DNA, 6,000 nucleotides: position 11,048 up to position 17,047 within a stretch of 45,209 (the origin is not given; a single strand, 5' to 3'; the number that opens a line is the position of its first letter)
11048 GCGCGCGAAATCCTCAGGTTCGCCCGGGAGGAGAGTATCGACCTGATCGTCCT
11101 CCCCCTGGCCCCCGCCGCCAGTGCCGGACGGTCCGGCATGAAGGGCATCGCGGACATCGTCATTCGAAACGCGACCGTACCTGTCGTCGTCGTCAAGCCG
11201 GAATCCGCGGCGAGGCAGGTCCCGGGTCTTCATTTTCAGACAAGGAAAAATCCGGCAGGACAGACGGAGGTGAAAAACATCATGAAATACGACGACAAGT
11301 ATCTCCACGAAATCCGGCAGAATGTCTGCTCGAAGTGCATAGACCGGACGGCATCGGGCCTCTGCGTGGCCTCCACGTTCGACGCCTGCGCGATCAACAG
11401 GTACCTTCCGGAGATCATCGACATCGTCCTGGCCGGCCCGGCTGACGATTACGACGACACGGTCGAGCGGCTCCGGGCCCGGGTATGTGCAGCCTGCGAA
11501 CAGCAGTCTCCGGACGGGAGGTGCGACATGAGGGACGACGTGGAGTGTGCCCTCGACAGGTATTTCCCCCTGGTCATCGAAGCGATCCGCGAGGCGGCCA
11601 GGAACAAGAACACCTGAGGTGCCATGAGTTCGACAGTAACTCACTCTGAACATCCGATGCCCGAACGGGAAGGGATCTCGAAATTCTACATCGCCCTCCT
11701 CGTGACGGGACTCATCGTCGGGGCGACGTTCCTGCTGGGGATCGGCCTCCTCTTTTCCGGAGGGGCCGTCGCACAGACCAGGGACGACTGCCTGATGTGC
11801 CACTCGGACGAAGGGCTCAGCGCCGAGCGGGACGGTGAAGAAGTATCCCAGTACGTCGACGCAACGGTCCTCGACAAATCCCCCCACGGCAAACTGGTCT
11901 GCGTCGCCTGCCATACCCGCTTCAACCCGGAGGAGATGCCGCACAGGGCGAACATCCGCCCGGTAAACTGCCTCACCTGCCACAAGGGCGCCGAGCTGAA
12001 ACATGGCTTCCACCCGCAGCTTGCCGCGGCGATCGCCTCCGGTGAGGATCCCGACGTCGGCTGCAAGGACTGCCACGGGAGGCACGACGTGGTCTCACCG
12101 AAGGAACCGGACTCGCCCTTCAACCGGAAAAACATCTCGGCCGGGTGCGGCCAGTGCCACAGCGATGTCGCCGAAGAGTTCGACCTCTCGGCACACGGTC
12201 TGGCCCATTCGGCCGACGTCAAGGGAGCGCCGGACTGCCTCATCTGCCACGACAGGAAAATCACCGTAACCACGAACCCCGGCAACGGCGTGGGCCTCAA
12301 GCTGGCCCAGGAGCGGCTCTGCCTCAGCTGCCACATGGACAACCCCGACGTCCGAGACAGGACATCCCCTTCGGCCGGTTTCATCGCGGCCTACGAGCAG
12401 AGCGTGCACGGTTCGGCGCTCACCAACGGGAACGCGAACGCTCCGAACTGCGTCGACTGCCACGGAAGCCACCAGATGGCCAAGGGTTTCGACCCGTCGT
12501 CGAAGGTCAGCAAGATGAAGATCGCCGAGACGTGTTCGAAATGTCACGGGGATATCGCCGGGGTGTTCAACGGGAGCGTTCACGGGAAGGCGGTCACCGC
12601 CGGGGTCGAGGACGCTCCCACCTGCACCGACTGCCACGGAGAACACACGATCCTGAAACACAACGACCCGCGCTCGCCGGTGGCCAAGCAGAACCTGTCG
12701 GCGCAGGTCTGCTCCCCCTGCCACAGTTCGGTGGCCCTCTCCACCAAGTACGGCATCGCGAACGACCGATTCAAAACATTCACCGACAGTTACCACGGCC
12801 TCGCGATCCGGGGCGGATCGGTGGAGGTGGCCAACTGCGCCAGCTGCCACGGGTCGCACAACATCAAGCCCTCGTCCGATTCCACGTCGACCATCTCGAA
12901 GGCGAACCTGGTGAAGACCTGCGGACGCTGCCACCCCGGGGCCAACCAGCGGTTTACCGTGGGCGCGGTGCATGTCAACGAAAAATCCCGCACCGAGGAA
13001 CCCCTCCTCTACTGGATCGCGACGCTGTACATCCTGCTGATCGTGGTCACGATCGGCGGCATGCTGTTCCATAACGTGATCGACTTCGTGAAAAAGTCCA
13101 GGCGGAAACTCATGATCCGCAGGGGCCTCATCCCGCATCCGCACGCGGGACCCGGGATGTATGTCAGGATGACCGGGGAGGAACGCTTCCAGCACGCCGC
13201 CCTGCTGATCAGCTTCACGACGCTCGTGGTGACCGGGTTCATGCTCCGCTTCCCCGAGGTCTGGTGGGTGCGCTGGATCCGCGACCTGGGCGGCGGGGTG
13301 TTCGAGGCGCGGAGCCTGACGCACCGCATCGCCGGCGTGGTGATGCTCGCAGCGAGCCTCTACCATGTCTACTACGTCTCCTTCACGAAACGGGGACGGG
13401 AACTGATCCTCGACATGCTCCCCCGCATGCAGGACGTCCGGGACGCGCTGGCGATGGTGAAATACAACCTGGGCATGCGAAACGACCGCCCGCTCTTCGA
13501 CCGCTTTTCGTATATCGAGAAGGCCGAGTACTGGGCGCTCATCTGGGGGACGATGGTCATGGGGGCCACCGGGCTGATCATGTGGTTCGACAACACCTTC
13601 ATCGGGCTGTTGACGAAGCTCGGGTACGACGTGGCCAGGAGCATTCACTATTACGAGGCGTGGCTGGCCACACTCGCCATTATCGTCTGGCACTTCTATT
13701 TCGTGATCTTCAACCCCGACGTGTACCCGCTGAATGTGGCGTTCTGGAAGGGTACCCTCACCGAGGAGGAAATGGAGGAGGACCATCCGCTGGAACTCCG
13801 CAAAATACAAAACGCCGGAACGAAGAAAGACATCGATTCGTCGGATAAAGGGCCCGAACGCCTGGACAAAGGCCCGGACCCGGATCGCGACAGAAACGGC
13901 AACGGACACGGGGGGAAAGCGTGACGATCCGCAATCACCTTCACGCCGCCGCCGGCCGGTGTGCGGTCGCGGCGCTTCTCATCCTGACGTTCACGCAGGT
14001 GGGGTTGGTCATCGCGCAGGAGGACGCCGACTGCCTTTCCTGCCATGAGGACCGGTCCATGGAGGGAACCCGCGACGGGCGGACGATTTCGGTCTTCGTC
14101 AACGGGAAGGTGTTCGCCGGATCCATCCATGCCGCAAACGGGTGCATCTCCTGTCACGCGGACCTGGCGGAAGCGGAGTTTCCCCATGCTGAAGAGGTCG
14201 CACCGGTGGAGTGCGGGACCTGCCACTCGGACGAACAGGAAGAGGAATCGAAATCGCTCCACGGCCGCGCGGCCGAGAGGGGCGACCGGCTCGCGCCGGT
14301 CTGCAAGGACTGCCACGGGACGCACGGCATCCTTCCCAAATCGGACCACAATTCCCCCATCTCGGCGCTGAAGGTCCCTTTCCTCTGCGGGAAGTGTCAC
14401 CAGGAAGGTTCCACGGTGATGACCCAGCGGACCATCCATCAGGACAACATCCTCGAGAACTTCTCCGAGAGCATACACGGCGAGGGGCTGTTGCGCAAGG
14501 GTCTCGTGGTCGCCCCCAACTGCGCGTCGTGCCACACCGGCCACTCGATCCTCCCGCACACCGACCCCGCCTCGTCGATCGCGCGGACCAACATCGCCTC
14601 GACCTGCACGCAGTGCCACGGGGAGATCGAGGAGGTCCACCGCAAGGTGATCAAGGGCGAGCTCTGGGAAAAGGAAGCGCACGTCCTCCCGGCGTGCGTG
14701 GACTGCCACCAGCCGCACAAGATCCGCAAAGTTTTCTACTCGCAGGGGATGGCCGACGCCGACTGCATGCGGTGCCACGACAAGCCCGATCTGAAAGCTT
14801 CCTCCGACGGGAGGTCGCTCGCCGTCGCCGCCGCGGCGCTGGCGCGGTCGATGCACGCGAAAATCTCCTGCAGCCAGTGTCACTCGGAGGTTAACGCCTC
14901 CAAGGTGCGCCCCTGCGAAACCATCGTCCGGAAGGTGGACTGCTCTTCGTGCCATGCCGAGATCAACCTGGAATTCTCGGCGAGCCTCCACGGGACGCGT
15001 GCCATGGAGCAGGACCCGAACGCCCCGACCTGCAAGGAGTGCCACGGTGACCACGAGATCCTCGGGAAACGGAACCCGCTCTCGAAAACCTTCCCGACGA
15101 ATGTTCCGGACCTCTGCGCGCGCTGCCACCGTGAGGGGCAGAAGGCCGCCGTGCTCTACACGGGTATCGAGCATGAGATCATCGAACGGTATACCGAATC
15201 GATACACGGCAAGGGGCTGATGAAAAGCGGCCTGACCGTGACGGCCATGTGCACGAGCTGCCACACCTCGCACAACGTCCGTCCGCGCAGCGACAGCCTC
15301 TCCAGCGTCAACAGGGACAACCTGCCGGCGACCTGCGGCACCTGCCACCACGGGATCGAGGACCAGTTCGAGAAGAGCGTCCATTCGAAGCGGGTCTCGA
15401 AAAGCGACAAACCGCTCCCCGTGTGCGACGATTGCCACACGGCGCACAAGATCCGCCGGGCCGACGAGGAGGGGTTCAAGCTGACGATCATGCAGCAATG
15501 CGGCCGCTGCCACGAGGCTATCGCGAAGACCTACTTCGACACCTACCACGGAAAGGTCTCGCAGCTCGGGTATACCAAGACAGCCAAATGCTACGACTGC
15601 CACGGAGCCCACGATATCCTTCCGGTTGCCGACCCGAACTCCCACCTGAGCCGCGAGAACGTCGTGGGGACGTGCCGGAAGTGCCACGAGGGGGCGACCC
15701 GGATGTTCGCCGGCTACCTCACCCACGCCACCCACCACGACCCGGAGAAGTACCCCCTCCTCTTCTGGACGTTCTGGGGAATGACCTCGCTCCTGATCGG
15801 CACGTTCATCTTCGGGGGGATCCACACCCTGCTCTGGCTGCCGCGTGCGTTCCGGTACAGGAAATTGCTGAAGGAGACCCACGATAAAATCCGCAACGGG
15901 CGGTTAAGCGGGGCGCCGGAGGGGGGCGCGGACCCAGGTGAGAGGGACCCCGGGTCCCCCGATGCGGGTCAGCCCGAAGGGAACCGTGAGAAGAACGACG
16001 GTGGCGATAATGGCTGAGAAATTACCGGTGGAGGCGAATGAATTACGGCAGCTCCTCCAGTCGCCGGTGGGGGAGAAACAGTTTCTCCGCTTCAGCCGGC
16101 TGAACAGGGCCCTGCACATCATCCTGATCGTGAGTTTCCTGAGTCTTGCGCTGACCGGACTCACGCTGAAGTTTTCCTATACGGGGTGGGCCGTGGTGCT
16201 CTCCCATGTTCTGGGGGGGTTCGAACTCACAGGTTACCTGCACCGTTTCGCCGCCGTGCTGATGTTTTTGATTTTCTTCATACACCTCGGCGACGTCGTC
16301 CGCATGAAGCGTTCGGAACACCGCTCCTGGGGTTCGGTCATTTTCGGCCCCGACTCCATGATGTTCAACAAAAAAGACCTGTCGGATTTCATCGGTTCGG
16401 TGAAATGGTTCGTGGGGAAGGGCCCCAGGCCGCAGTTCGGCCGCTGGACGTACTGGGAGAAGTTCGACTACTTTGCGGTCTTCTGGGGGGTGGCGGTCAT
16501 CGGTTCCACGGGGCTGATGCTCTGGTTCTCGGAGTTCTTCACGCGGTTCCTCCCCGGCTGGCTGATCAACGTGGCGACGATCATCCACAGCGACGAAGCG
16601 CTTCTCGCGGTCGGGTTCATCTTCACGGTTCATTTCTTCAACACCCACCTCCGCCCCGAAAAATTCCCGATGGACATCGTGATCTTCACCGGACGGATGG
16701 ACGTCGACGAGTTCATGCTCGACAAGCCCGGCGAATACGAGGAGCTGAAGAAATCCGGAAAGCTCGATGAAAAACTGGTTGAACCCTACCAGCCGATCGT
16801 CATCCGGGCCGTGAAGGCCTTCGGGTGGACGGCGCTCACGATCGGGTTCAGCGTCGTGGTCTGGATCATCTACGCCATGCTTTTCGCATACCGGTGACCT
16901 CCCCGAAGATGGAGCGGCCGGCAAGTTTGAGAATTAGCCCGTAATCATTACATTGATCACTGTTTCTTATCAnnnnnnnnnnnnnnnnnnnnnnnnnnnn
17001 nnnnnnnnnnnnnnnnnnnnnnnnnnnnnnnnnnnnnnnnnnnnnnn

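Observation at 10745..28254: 17.5-kb co-directional multihaem-cytochrome and quinone-oxidoreductase supercluster: 59 c-haem sites and five different membrane quinone modules in one locus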

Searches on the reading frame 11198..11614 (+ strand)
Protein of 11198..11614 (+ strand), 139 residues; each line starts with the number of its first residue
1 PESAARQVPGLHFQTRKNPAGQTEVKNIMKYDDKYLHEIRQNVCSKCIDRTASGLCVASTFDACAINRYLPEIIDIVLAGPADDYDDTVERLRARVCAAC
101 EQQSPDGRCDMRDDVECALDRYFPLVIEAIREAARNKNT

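Call 70: search_protein_families(library=pfam, proteins=[window:11198-11614:+], max_evalue=0.01)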
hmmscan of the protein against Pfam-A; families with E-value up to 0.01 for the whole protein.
window:11198-11614:+ (139 aa): 0 families

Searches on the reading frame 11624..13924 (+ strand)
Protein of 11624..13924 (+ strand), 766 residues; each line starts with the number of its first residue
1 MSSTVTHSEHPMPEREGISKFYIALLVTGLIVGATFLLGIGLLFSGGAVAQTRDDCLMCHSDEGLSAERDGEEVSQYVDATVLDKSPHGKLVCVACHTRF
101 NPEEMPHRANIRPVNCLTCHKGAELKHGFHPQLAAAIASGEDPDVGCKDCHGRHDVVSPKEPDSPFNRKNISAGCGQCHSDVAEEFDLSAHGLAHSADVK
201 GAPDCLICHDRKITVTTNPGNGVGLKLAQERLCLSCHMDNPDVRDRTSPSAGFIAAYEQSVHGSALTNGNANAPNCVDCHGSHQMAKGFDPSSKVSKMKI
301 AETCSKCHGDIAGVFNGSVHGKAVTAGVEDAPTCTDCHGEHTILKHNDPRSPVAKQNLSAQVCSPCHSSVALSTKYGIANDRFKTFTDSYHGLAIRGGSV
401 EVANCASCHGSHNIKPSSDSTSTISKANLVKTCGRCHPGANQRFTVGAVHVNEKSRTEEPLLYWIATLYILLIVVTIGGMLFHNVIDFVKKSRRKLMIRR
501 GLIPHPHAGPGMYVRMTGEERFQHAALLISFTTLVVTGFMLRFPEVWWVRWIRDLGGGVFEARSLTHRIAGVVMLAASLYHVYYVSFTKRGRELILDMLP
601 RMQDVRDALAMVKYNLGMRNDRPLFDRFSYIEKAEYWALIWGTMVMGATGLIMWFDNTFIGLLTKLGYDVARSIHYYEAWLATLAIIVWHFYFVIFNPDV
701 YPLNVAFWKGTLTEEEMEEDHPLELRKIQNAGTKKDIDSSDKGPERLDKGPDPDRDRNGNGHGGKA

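Call 4: search_protein_families(library=pfam, proteins=[window:11624-13924:+], max_evalue=0.01)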
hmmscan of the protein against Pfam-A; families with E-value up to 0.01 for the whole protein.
window:11624-13924:+ (766 aa): 6 families
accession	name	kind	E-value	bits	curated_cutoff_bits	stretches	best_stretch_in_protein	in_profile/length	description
PF14522.11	Cytochrome_C7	-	8.7e-20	70.8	24.8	7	171-237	12-66/67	Cytochrome c7 and related cytochrome c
PF14537.11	Cytochrom_c3_2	-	3.4e-16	59.9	25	3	297-368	22-79/79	Cytochrome c3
PF09699.15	Paired_CXXCH_1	-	3.6e-15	55.8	20.6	2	146-183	7-40/41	Doubled CXXCH motif (Paired_CXXCH_1)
PF01292.26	Ni_hydr_CYTB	-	2.7e-14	53.8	30.1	1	520-698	6-166/179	Prokaryotic cytochrome b561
PF14358.11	DUF4405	-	3.4e-05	24.7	26.7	1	525-584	4-64/66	Domain of unknown function (DUF4405)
PF22678.1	Cytochrom_c_NrfB-like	-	0.00043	21.2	27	0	56-121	1-66/89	Cytochrome c-type protein NrfB-like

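Call 6: search_protein_families(library=ncbifam, proteins=[window:11624-13924:+], max_evalue=0.01)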
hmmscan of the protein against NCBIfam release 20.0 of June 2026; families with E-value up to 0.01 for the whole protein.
window:11624-13924:+ (766 aa): 9 families
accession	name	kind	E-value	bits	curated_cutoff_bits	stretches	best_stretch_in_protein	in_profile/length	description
TIGR03508.1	decahem_SO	subfamily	1.3e-14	54.3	192.2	2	52-249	69-231/258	DmsE family decaheme c-type cytochrome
TIGR01583.1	formate-DH-gamm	equivalog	1.3e-11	44.9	115.85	1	515-697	4-172/204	formate dehydrogenase subunit gamma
NF008659.0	PRK11659.1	equivalog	2.7e-11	43.5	184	2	301-374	46-124/188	cytochrome c nitrite reductase pentaheme subunit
TIGR02125.1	CytB-hydogenase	equivalog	6.2e-08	32.4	121.5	1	521-699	8-193/212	Ni/Fe-hydrogenase, b-type cytochrome subunit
TIGR04257.1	nanowire_3heme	domain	1.1e-07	31.9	40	1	401-445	22-65/75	c(7)-type cytochrome triheme domain-containing protein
TIGR03146.1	cyt_nit_nrfB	equivalog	2.7e-06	27.7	166.6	0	302-438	12-142/145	cytochrome c nitrite reductase pentaheme subunit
NF007924.0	PRK10639.1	equivalog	0.001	18.9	341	1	513-734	7-208/211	formate dehydrogenase cytochrome b556 subunit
TIGR03153.1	cytochr_NrfH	equivalog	0.0011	19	134.2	0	93-122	105-135/138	cytochrome c nitrite reductase small subunit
NF007558.0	PRK10179.1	equivalog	0.0023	17.6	339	1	512-736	6-212/217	formate dehydrogenase-N subunit gamma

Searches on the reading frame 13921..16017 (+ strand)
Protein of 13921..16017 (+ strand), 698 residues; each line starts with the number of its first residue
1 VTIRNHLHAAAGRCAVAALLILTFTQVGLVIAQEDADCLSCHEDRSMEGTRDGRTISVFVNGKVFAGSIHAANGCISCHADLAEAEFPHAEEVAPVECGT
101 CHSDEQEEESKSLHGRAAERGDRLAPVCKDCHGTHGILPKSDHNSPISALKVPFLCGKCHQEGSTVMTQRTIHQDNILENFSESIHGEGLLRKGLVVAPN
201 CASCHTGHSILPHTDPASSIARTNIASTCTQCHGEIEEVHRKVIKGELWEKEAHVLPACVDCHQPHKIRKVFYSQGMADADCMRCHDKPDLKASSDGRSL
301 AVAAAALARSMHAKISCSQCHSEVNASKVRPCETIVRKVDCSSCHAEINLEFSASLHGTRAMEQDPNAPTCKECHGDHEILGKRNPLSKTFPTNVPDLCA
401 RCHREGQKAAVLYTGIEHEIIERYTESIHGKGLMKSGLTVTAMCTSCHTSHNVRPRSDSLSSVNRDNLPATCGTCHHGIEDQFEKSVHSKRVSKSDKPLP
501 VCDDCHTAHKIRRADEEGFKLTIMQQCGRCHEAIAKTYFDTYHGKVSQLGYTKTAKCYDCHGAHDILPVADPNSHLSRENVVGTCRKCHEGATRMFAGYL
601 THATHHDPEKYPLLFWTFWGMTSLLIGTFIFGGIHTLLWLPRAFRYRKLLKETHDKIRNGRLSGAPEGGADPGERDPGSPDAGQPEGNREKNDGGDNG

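Call 4: search_protein_families(library=pfam, proteins=[window:13921-16017:+], max_evalue=0.01)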
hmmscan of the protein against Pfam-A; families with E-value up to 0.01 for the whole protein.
window:13921-16017:+ (698 aa): 4 families
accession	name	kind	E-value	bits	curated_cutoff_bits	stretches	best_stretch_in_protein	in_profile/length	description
PF14522.11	Cytochrome_C7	-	8.9e-26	90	24.8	8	226-287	13-67/67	Cytochrome c7 and related cytochrome c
PF14537.11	Cytochrom_c3_2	-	5e-22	78.6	25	4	200-287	8-79/79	Cytochrome c3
PF09699.15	Paired_CXXCH_1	-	3.4e-21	75.1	20.6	3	199-236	7-39/41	Doubled CXXCH motif (Paired_CXXCH_1)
PF22678.1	Cytochrom_c_NrfB-like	-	3.1e-07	31.2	27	2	229-287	1-66/89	Cytochrome c-type protein NrfB-like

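Call 6: search_protein_families(library=ncbifam, proteins=[window:13921-16017:+], max_evalue=0.01)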
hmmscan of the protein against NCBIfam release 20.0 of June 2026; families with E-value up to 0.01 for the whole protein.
window:13921-16017:+ (698 aa): 11 families
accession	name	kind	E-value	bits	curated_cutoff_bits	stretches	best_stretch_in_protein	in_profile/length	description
TIGR03508.1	decahem_SO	subfamily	9.9e-26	90.7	192.2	4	171-407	7-223/258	DmsE family decaheme c-type cytochrome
NF041028.1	decahem_GSU2203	exception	2.7e-15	56.4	325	5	175-449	44-296/317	GSU2203 family decaheme c-type cytochrome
NF008659.0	PRK11659.1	equivalog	1.1e-10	41.6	184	2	33-135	73-170/188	cytochrome c nitrite reductase pentaheme subunit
NF040968.1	FeS_ExtO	equivalog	4.5e-08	32.3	200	2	300-364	24-87/416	selenite/tellurite reduction operon b-type cytochrome iron-sulfur cluster-binding subunit ExtO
NF040967.1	cytc_ExtN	equivalog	5e-08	32.2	200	2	300-364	24-87/415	selenite/tellurite reduction operon c-type cytochrome ExtN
TIGR03146.1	cyt_nit_nrfB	equivalog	2.5e-06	27.8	166.6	1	32-133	37-142/145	cytochrome c nitrite reductase pentaheme subunit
TIGR04257.1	nanowire_3heme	domain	7e-06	26.1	40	0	63-106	13-62/75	c(7)-type cytochrome triheme domain-containing protein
TIGR01905.1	paired_CXXCH_1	subfamily_domain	8.1e-06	25.7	25.2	0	370-406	8-39/41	doubled CXXCH domain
TIGR03153.1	cytochr_NrfH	equivalog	0.00035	20.7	134.2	0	522-562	100-134/138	cytochrome c nitrite reductase small subunit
NF049875.1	NetB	exception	0.0032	17.3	380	1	191-292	65-176/211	Nrf-like electron transfer protein NetB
TIGR02161.1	napC_nirT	subfamily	0.01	15.8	310.6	0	219-274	38-93/185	periplasmic nitrate (or nitrite) reductase c-type cytochrome, NapC/NirT family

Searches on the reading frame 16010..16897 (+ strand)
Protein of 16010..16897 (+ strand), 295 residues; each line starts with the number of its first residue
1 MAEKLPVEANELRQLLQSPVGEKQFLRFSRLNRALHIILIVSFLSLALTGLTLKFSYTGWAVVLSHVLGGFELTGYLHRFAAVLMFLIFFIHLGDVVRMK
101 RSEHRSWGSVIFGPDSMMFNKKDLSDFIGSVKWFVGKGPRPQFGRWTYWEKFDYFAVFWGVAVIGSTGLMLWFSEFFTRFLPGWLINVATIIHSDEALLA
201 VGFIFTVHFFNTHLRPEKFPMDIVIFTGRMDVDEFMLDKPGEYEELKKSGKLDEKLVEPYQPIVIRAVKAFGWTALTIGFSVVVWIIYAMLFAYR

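Call 4: search_protein_families(library=pfam, proteins=[window:16010-16897:+], max_evalue=0.01)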
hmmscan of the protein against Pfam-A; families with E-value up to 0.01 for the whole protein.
window:16010-16897:+ (295 aa): 1 family
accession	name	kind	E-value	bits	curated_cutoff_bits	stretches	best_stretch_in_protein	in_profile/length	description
PF01292.26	Ni_hydr_CYTB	-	5.8e-05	23.4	30.1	1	27-208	1-158/179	Prokaryotic cytochrome b561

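Call 6: search_protein_families(library=ncbifam, proteins=[window:16010-16897:+], max_evalue=0.01)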
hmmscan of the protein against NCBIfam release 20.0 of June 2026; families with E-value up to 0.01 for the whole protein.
window:16010-16897:+ (295 aa): 3 families
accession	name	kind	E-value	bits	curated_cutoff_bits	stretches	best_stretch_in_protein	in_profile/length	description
TIGR01583.1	formate-DH-gamm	equivalog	3.3e-13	50.1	115.85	2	25-90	2-64/204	formate dehydrogenase subunit gamma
NF007924.0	PRK10639.1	equivalog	1.8e-06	27.8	341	1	23-210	5-169/211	formate dehydrogenase cytochrome b556 subunit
NF007558.0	PRK10179.1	equivalog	0.00017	21.3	339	1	23-208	5-169/217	formate dehydrogenase-N subunit gamma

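Call 41: search_solved_structures(query=window:16010-16897:+, max_evalue=1, show_alignments=2)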
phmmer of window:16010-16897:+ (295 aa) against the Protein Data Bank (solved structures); distinct sequences matched with E-value up to 1: 1.
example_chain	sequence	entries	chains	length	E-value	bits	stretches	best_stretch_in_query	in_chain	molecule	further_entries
1kqf_C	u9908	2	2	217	0.0019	20.8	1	23-209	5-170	FORMATE DEHYDROGENASE, NITRATE-INDUCIBLE, CYTOCHROME B556(FDN) SUBUNIT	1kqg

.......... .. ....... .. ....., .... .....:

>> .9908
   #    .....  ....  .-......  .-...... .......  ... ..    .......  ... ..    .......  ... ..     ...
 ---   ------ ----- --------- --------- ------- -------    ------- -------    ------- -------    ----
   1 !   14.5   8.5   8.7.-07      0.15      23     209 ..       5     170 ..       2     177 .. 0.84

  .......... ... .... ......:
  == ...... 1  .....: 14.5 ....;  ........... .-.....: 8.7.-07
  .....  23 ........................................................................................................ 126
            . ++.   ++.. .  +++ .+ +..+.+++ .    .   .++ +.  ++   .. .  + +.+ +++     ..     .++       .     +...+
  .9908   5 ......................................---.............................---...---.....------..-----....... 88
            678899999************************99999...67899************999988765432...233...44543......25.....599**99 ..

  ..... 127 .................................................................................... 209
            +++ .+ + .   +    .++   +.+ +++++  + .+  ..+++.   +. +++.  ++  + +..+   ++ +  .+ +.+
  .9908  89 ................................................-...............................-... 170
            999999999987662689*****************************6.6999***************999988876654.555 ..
